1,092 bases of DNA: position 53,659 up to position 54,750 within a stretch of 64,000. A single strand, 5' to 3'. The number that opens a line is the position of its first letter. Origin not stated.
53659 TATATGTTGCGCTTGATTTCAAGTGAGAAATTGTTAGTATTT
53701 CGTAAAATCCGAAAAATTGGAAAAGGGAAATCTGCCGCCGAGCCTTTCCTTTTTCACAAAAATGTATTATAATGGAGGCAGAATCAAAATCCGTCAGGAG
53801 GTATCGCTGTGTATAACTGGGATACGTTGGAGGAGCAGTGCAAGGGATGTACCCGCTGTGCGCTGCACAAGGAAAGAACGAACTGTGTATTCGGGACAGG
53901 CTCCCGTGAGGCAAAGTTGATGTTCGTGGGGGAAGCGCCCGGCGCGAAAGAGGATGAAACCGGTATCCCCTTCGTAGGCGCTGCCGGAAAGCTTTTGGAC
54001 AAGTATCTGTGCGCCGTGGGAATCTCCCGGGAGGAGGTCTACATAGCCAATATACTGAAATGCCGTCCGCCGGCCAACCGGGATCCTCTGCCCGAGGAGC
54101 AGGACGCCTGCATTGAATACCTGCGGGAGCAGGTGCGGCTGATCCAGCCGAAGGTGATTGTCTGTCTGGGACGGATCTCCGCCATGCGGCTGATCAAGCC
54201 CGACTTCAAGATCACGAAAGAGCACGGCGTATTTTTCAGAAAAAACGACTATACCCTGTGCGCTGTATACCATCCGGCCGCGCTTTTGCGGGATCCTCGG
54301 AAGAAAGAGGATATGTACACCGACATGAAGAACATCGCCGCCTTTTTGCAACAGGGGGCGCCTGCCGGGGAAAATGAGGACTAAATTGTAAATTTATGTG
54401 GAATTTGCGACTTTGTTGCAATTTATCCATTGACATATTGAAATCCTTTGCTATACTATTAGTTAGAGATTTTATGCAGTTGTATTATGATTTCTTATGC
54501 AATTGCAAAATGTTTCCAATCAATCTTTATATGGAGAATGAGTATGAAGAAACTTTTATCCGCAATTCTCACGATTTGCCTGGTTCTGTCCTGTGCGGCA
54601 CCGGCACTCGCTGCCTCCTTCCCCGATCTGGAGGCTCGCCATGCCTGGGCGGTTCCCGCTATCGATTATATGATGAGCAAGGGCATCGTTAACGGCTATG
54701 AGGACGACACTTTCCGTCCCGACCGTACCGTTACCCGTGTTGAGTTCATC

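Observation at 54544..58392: Giant SLH-anchored surface protein carrying eight divergent tandem modules of a domain I cannot name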

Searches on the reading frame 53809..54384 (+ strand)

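Call 27: search_protein_families(library=pfam, proteins=[window:53809-54384:+], max_evalue=0.001)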
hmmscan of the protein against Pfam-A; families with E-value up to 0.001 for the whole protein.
window:53809-54384:+ (191 aa): 1 family
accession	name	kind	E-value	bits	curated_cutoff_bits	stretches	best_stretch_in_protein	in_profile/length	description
PF03167.25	UDG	-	9.9e-37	126.6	24.3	1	28-168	1-130/141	Uracil DNA glycosylase superfamily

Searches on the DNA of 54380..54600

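Call 78: search_rna_families(source=window, start=54380, end=54600, threshold=evalue, max_evalue=1)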
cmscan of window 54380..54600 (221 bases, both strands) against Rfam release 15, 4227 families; matches with E-value up to 1: 1.
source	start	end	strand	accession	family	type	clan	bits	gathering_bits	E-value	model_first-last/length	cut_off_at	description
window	54405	54455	+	RF00774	mir-360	Gene; miRNA;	-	17.3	60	0.36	1-62/62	no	mir-360 microRNA precursor family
